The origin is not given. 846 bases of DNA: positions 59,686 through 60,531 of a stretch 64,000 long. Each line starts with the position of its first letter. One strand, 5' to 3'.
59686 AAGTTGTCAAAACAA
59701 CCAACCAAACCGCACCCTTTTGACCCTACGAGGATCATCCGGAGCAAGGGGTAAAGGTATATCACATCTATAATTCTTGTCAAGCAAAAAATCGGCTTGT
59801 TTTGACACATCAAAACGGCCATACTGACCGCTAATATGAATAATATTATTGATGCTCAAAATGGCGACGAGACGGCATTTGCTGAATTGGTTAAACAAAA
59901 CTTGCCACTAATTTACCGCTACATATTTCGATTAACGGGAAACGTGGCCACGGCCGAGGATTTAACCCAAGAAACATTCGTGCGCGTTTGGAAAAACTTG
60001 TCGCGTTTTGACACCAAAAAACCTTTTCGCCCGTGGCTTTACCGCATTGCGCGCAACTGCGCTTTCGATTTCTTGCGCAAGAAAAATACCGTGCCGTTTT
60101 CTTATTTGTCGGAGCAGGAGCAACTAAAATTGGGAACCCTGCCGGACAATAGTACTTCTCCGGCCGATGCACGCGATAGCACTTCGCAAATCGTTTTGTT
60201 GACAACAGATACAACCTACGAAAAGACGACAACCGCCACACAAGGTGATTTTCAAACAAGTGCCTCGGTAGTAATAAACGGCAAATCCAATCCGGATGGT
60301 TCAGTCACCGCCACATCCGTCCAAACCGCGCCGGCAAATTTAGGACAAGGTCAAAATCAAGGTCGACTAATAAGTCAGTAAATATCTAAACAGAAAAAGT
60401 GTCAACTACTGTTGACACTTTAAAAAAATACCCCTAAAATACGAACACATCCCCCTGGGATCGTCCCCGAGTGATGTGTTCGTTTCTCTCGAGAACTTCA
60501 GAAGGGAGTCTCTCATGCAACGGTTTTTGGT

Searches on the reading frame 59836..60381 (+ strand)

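Call 17: search_protein_families(library=pfam, proteins=[window:59836-60381:+], max_evalue=0.01)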
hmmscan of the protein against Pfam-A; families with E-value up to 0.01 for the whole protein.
window:59836-60381:+ (181 aa): 4 families
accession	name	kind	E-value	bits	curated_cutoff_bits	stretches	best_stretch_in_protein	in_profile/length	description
PF04542.20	Sigma70_r2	-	8e-24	83.7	24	1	18-84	1-69/71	Sigma-70 region 2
PF22029.2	PhyR_sigma2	-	4.8e-07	30.1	27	1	19-71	1-53/55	Sigma2 domain of PhyR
PF18914.6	DUF5666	-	0.0035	18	27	1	118-162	17-59/60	Domain of unknown function (DUF5666)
PF12645.13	HTH_16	-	0.0037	17.8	22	1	4-59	4-65/65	Helix-turn-helix domain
